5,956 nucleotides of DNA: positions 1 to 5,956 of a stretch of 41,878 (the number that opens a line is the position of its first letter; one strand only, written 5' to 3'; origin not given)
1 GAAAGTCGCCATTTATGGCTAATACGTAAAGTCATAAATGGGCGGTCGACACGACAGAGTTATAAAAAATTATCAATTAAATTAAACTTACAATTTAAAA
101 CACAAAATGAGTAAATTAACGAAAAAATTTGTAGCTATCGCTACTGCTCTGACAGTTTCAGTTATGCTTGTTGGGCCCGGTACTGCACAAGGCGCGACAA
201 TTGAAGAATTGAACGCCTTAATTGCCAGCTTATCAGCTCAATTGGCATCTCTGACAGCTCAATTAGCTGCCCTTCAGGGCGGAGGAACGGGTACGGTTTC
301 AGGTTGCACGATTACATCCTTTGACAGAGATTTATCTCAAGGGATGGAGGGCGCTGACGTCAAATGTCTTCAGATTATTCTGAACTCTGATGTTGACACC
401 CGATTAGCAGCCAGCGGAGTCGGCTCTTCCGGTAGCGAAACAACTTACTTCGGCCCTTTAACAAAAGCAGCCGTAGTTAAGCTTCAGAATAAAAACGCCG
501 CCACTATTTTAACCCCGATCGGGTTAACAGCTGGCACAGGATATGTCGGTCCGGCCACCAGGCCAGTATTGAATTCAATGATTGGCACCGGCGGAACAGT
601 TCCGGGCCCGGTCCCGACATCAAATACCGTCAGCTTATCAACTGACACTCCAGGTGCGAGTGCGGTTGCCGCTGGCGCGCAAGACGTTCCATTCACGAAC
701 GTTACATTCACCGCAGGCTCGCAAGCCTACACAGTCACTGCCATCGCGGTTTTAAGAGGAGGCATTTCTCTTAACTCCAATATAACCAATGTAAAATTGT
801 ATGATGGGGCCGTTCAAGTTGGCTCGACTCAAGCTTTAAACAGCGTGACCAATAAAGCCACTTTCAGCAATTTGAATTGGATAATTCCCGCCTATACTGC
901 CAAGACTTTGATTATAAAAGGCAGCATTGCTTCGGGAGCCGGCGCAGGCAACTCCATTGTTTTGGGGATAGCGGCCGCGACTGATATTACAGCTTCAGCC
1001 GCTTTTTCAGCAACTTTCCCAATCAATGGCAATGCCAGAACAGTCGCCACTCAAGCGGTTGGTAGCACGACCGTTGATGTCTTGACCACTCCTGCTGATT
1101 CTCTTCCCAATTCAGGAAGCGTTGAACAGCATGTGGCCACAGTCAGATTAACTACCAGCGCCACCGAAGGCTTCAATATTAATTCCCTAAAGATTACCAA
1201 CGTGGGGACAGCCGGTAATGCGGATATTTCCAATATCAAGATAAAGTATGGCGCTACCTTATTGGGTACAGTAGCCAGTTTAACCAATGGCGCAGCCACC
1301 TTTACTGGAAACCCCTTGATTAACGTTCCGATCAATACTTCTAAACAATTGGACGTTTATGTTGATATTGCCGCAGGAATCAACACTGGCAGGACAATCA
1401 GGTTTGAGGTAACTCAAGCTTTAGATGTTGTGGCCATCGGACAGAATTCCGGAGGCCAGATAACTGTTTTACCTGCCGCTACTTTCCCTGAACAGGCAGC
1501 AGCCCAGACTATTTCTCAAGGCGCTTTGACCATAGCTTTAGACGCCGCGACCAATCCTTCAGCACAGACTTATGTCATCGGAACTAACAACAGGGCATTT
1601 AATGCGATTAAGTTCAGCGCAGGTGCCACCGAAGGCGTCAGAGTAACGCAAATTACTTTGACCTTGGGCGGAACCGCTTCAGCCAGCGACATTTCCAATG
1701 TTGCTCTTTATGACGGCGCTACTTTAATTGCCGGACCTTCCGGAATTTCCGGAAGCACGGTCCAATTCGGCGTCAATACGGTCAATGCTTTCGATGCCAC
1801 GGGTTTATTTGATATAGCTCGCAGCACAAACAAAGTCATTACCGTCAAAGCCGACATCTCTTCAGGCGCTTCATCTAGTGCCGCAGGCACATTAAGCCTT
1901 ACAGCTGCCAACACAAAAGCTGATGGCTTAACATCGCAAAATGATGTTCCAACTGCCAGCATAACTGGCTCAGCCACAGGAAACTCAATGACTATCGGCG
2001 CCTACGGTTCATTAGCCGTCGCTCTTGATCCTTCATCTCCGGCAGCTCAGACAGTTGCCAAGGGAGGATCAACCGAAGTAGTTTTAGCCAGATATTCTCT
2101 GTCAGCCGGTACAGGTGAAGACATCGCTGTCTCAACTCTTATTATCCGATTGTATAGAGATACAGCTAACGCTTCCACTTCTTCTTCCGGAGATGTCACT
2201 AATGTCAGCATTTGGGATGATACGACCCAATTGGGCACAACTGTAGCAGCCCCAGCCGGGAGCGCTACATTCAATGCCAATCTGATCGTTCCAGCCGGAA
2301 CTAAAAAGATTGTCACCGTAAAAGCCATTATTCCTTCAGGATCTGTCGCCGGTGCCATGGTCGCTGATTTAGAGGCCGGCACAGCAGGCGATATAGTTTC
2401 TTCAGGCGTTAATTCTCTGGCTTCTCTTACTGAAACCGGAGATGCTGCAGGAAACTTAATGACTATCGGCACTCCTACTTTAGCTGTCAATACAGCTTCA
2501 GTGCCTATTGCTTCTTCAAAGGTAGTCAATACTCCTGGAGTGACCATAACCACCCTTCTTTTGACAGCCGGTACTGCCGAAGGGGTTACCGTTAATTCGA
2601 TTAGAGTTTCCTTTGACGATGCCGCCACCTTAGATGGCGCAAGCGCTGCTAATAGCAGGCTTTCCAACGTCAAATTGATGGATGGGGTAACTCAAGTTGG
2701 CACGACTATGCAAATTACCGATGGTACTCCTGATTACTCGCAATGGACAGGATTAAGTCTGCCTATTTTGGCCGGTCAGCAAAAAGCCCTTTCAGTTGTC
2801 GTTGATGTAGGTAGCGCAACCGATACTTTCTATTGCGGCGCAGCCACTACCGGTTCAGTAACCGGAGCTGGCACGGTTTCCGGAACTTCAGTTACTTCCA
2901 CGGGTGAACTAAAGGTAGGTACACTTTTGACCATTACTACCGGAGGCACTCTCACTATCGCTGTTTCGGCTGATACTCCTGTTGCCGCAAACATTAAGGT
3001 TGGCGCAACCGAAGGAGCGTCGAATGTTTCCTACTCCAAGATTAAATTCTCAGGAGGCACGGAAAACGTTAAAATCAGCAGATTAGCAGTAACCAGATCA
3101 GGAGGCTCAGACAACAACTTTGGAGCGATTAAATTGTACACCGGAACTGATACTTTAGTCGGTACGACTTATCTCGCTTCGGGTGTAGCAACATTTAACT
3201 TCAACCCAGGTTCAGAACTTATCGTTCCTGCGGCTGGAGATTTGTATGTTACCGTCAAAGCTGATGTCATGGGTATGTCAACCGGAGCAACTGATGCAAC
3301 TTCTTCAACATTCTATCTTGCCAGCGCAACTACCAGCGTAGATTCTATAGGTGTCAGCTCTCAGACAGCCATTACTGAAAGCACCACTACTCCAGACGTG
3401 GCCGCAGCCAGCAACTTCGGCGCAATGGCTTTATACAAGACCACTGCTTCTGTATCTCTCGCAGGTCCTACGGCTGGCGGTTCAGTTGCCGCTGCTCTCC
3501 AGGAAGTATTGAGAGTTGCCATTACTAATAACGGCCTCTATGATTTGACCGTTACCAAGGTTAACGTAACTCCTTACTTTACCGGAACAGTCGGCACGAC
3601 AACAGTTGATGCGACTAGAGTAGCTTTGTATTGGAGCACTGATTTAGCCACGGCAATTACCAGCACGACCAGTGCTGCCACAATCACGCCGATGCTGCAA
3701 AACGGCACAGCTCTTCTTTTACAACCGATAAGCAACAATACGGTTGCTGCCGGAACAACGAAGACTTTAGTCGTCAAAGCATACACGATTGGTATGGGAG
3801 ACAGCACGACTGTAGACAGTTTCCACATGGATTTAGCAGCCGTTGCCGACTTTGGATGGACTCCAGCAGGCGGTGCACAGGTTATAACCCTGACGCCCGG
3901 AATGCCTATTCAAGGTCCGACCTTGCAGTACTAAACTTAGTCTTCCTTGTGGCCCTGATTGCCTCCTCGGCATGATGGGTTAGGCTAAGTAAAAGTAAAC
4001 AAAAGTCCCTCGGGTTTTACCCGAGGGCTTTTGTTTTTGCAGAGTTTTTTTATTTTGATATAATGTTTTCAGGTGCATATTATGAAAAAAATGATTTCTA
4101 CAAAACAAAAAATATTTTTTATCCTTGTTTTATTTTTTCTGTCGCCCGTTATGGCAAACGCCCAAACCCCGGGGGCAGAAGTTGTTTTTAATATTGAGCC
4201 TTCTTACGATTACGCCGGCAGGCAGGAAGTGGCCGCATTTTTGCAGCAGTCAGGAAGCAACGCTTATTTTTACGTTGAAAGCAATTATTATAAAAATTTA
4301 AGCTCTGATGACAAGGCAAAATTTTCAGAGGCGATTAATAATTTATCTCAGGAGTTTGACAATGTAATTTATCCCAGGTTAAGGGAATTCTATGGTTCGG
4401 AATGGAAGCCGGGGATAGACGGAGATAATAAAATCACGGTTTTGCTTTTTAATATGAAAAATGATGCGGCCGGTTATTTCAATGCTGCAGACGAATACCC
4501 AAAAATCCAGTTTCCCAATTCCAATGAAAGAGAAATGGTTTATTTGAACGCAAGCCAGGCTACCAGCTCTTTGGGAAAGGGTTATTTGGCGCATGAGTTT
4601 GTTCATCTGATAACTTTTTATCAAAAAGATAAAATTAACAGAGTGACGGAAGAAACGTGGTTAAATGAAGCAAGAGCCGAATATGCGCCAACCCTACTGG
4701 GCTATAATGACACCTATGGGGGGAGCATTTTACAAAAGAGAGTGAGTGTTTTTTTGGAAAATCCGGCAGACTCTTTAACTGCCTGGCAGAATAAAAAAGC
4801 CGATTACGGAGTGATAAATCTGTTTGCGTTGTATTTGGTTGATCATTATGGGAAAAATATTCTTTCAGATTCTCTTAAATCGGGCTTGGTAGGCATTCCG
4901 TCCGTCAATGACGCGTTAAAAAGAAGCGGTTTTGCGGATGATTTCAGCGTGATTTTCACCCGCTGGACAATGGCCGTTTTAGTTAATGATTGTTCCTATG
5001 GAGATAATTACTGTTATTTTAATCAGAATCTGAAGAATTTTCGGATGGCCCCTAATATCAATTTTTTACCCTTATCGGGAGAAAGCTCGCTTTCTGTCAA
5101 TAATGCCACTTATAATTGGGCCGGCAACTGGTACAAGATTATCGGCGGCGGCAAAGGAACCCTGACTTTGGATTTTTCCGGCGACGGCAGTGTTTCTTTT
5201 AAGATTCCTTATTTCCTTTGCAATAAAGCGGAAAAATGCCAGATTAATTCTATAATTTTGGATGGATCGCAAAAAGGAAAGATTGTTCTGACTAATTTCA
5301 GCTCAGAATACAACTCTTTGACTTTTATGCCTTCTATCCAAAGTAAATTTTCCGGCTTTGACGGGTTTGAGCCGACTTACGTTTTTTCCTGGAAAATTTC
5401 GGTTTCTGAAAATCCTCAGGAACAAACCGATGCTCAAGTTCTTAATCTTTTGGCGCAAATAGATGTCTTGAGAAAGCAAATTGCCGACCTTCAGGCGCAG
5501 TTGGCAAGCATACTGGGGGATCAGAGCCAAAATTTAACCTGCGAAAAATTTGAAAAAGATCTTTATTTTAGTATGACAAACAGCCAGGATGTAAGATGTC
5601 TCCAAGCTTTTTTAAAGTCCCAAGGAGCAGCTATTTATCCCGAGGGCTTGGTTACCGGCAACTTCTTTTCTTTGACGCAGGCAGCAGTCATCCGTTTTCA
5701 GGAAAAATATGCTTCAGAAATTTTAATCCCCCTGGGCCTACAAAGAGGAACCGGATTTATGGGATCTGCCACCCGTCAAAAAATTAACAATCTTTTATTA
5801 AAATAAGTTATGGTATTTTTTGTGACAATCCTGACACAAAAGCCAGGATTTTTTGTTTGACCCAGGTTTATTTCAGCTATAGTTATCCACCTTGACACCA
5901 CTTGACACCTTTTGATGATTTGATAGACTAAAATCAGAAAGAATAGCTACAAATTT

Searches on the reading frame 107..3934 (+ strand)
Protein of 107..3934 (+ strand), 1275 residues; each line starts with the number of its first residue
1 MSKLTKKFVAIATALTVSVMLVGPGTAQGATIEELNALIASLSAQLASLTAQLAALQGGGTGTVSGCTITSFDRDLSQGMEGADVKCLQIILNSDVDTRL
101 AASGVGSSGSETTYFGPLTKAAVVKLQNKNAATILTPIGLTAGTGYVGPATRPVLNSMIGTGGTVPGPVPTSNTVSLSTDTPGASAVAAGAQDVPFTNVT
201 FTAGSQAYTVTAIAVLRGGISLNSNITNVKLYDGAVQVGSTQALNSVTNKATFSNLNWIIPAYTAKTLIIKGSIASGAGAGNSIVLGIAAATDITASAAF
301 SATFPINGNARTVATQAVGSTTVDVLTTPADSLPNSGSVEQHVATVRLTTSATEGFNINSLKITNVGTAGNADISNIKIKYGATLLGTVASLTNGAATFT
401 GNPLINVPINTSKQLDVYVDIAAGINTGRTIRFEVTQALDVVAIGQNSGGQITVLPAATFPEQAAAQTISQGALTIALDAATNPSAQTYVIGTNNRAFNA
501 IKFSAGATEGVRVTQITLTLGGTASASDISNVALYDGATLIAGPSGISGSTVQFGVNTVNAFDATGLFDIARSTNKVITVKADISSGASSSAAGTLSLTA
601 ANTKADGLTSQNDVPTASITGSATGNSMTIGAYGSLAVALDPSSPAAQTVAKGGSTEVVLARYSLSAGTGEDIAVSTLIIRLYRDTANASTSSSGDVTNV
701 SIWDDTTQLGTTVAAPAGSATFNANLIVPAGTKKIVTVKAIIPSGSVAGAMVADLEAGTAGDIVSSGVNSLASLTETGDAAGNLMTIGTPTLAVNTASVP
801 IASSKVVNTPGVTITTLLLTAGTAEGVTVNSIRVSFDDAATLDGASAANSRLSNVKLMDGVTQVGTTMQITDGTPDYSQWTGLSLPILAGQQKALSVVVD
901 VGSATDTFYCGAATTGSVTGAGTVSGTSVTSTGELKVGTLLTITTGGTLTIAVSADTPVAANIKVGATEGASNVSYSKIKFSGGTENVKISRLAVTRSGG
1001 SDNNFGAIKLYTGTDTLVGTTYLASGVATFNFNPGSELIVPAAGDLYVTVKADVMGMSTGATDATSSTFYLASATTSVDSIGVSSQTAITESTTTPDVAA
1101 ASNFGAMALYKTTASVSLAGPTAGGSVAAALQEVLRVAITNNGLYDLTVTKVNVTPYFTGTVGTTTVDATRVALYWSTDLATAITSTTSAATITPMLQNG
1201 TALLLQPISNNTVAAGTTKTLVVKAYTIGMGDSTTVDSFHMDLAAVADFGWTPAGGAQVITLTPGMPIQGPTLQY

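Call 49: search_protein_families(library=pfam, proteins=[window:107-3934:+], max_evalue=0.01)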
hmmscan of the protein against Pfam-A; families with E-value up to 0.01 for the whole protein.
window:107-3934:+ (1275 aa): 2 families
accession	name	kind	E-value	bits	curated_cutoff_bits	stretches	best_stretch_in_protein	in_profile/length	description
PF14873.11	BNR_assoc_N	-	0.00025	21.2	25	0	500-538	24-62/153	N-terminal domain of BNR-repeat neuraminidase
PF01471.23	PG_binding_1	-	0.0049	17.5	23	0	97-130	9-41/57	Putative peptidoglycan binding domain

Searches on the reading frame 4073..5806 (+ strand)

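Call 49: search_protein_families(library=pfam, proteins=[window:4073-5806:+], max_evalue=0.01)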
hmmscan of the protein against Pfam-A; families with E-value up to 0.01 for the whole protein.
window:4073-5806:+ (577 aa): 2 families
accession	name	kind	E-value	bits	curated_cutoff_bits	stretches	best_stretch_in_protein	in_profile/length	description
PF01471.23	PG_binding_1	-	0.00016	22.2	23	1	504-546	2-41/57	Putative peptidoglycan binding domain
PF13485.12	Peptidase_MA_2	-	0.004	17.4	32.4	1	156-298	54-195/201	Peptidase MA superfamily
